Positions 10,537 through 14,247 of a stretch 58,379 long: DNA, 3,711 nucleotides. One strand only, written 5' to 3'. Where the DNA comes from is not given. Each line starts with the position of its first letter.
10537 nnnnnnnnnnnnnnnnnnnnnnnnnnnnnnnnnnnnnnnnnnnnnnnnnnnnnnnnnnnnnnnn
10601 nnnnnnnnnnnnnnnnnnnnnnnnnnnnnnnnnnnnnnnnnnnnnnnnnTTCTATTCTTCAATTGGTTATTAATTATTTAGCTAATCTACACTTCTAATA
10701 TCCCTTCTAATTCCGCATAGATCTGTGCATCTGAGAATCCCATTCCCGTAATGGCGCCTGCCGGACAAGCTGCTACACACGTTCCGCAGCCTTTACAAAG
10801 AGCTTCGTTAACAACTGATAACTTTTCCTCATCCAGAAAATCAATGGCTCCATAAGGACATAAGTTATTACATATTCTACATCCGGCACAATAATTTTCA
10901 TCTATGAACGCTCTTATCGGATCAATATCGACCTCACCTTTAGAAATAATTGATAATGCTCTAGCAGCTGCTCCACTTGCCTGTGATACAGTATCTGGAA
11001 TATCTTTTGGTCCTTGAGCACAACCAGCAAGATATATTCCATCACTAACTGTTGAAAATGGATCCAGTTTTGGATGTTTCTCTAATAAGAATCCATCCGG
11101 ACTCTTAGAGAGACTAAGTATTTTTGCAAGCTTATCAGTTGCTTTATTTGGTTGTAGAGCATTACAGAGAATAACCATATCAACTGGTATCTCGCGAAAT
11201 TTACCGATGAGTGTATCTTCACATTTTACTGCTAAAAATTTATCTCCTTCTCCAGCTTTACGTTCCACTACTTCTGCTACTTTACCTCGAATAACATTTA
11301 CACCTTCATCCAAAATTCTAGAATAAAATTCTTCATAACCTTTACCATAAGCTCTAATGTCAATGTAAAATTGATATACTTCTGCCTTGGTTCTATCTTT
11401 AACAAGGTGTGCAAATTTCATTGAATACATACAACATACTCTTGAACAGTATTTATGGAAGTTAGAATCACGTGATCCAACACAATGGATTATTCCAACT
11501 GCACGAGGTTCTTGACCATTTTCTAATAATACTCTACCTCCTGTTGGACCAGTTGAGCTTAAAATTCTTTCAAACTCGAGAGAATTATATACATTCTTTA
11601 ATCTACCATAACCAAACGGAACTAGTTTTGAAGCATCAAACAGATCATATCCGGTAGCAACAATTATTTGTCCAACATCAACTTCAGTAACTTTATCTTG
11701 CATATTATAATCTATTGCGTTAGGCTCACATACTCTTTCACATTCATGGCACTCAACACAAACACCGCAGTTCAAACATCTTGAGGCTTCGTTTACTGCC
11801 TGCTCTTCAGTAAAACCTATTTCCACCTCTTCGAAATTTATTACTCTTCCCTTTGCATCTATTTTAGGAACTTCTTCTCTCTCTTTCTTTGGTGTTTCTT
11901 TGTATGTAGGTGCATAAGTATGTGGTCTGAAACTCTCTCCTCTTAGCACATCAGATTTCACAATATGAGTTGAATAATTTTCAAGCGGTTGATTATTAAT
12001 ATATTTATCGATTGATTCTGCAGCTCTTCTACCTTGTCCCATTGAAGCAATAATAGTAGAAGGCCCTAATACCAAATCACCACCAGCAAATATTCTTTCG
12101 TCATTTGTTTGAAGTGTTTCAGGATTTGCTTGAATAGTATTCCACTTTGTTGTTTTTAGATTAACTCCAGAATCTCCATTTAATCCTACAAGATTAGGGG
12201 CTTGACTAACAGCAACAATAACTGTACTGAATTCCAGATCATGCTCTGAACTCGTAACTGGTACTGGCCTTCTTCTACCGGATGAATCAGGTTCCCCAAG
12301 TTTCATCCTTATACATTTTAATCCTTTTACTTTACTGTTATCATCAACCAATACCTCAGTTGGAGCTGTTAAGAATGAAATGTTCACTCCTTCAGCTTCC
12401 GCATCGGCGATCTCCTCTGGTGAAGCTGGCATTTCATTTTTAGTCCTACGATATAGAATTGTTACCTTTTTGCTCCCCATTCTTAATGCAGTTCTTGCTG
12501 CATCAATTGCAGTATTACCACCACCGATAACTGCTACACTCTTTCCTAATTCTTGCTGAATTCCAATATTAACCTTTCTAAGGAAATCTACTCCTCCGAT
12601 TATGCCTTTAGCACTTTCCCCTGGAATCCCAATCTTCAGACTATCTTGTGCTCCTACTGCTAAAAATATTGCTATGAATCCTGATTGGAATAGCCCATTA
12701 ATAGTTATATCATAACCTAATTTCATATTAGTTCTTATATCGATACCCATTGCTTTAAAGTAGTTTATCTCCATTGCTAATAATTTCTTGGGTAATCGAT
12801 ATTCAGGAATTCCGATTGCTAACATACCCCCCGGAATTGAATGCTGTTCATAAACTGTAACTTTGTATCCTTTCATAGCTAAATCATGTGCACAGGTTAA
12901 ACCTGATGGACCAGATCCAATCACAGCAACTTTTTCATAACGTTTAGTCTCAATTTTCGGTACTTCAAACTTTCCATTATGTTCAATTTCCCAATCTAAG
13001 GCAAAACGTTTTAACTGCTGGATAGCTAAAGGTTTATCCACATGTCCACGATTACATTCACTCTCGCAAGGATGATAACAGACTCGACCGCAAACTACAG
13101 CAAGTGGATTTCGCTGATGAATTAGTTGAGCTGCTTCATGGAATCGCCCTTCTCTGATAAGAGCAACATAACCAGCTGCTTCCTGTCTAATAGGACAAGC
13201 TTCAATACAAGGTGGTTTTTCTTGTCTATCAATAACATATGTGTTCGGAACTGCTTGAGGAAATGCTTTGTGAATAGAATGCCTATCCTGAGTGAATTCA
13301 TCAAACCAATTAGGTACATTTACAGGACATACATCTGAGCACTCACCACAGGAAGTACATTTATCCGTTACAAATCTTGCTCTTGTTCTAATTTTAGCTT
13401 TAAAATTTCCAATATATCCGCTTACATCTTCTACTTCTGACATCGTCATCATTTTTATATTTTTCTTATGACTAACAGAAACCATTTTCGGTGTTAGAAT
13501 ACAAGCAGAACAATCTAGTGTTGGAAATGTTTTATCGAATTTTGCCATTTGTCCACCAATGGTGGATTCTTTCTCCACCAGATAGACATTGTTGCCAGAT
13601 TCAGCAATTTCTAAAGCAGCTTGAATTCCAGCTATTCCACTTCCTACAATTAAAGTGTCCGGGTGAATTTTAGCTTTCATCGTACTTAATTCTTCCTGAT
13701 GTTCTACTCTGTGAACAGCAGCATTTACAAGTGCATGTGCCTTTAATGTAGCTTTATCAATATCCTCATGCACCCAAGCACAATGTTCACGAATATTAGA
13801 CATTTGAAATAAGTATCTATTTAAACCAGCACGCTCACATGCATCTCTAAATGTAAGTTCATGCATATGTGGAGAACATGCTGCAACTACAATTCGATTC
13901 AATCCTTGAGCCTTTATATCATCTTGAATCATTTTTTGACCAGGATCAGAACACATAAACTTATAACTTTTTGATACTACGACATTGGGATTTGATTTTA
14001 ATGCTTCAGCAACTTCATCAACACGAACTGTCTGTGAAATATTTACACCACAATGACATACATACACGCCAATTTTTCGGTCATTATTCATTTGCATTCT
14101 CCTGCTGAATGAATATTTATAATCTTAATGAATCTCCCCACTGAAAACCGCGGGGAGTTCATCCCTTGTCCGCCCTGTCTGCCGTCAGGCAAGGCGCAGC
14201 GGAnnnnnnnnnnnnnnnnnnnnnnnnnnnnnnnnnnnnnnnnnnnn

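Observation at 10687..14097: HdrA with a complete GltD/NfnB-like NAD(P)H module nested inside it, in an MvhADG-HdrBC context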

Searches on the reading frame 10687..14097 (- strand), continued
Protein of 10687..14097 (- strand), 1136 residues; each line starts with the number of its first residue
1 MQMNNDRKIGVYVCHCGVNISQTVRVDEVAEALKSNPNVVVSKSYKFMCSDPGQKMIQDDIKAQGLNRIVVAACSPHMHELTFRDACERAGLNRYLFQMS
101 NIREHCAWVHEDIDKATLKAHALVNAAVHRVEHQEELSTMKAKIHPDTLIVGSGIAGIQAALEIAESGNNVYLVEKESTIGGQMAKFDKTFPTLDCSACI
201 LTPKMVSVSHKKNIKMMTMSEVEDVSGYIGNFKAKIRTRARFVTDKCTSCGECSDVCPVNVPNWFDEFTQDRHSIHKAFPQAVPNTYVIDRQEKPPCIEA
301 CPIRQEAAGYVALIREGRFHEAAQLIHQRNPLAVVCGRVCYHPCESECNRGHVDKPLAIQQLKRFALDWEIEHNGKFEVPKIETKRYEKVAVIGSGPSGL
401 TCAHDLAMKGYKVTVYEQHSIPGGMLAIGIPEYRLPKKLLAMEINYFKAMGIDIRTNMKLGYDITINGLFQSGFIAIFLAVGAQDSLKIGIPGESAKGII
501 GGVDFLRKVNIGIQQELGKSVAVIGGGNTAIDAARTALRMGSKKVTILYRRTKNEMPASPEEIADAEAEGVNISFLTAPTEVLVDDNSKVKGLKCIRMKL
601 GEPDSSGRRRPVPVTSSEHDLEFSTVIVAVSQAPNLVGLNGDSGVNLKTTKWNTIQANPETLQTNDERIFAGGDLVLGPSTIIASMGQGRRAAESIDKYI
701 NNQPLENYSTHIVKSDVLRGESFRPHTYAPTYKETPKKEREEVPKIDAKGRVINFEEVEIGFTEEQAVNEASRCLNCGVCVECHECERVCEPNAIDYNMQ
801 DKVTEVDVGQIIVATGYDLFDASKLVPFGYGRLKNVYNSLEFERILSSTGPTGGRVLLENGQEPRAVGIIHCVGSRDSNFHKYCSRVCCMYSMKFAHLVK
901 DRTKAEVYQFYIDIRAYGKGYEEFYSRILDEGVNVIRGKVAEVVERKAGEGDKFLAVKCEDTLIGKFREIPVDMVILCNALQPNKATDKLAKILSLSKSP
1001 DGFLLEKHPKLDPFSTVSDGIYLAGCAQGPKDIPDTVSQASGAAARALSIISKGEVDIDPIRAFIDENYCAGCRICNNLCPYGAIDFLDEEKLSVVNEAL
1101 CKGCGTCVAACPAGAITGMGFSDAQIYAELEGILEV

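Call 53: list_cluster_members(proteins=[P0121, P0122, P0124, P0126, P0130, P0138, P0139, P0148, P0156, P0176])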
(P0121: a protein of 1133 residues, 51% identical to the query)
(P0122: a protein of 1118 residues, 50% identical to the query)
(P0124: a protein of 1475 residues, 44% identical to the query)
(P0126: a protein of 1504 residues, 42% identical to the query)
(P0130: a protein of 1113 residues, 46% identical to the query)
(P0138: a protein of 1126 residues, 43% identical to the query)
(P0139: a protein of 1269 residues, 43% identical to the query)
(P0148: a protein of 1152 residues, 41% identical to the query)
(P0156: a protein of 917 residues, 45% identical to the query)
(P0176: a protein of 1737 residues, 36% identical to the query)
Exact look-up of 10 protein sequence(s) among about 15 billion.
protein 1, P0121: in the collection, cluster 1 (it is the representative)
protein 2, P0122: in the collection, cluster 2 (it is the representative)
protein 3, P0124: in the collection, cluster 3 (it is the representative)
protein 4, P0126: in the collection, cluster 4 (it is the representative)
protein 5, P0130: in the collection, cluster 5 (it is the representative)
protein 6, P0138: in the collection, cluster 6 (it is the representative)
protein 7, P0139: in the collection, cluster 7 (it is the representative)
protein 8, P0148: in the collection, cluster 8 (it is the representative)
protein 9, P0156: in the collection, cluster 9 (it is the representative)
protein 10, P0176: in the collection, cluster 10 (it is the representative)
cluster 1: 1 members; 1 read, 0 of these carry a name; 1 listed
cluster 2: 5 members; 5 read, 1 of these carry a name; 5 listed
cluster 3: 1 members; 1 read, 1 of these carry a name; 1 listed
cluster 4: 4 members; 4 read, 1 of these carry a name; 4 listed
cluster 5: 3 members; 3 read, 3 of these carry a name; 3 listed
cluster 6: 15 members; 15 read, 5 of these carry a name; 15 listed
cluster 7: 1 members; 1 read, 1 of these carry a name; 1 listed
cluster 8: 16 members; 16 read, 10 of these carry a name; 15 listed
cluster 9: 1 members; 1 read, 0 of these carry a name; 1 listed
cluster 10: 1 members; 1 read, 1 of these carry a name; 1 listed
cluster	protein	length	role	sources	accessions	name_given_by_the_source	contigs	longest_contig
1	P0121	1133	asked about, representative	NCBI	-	-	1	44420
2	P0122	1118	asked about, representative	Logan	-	-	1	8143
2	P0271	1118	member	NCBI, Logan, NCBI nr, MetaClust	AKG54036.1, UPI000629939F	Cob--CoM heterodisulfide reductase subunit A [Dehalogenimonas sp. WBC-2] | status=active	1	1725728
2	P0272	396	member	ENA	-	-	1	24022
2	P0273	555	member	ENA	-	-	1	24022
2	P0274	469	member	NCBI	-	-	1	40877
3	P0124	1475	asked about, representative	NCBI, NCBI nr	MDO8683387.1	MAG: FAD-dependent oxidoreductase [Armatimonadota bacterium] | FAD-dependent oxidoreductase [Armatimonadota bacterium]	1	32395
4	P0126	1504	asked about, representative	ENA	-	-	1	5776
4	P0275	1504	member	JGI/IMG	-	heterodisulfide reductase subunit A-like polyferredoxin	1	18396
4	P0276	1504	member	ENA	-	-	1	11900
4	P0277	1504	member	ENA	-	-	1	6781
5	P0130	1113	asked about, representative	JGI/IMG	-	heterodisulfide reductase subunit A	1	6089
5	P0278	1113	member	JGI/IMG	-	heterodisulfide reductase subunit A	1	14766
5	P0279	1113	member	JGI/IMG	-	heterodisulfide reductase subunit A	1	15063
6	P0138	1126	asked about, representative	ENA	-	-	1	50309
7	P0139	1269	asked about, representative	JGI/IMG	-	heterodisulfide reductase subunit A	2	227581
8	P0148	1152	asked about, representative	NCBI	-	-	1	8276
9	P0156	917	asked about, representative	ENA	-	-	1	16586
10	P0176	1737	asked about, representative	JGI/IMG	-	heterodisulfide reductase subunit A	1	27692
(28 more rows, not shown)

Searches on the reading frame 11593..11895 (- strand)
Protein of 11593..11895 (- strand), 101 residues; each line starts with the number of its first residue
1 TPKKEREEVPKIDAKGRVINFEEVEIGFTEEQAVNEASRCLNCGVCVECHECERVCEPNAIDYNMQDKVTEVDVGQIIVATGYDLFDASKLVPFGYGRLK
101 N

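Call 44: find_related_loci(query=A2, collection=genome_contigs, flank=9000)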
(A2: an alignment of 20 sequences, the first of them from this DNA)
Query A2 (101 aa) in genome_contigs; peptide patterns used: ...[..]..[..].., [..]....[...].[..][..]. (x = any residue, [..] = any of these).
599 stretches matched a pattern (row limit reached: there are more); 566 encode a relative of the query (tblastn E <= 1e-3); the best 80 are kept; 80 distinct loci.
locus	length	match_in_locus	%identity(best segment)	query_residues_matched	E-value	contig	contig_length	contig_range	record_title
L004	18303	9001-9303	75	1-101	7e-52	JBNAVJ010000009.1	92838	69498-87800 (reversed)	MAG: Ignavibacteria bacterium isolate Kamch4342-D-MF-035 bin30.fa-9, whole genome shotgun sequence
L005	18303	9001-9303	75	1-101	3e-51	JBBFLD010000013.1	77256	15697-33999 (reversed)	MAG: Melioribacteraceae bacterium isolate Uz-U4-16 NODE_13_length_77256_cov_12.988961, whole genome shotgun sequence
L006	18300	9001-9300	74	2-101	1e-50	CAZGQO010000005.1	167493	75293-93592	MAG TPA_asm: uncultured Ignavibacteriaceae bacterium isolate binchicken_co30_104 genome assembly, contig: NODE_105_lengt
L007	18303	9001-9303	74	1-101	7e-50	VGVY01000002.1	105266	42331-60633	MAG: Ignavibacteria bacterium isolate K_DeepCast_100m_m2_176 K_DeepCast_100m_m2_176_Ga0194127_10000155, whole genome sho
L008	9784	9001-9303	72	1-101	7e-48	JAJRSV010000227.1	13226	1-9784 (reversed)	MAG: Bacteroidetes bacterium isolate Dive96_bin1.139 k141_2911495, whole genome shotgun sequence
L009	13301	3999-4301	66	1-101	2e-47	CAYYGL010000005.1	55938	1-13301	MAG TPA_asm: uncultured Calditrichaceae bacterium isolate SRP163575_co1_571 genome assembly, contig: NODE_935_length_559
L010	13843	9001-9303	63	1-101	4e-45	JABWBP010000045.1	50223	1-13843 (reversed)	MAG: Calditrichaceae bacterium isolate MAG_33 scaffold_1306, whole genome shotgun sequence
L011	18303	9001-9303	67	1-101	5e-44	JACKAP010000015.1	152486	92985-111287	MAG: Calditrichia bacterium isolate HK-STAS-CALD-2 HK-STAS-CALD-2_15, whole genome shotgun sequence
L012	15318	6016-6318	55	1-101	1e-39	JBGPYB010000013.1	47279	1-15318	MAG: Vicinamibacteria bacterium isolate OBJ1_062018_090_23 k141_3411534_length_47279_cov_12.5274, whole genome shotgun s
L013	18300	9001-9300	60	2-101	4e-39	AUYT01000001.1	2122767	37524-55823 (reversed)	MAG: candidate division Zixibacteria bacterium RBG-1 RBG1_1C00001, whole genome shotgun sequence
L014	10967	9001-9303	59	1-101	5e-38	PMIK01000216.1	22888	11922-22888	MAG: Gemmatimonadetes bacterium isolate fen_1246 73.20120600_E3D.47_contig_45993, whole genome shotgun sequence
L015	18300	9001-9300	56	2-101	1e-37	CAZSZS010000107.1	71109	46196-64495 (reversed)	MAG TPA_asm: uncultured Eubacteriales bacterium isolate SRP185410_co1_466 genome assembly, contig: k141_2009914, whole g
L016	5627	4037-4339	52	1-101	2e-37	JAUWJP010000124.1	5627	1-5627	MAG: Candidatus Aminicenantes bacterium isolate CSMAG_2323 CSMAG_2323_k127_6140478_length_5627_cov_10.9818, whole genome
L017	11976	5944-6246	59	1-101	2e-37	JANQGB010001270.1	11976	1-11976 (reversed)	MAG: Phycisphaerae bacterium isolate PL23b_bin.28 k99_1445421, whole genome shotgun sequence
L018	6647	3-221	79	29-101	3e-37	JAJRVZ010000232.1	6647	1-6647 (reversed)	MAG: Calditrichota bacterium isolate Dive96_bin2.107 k141_3201713, whole genome shotgun sequence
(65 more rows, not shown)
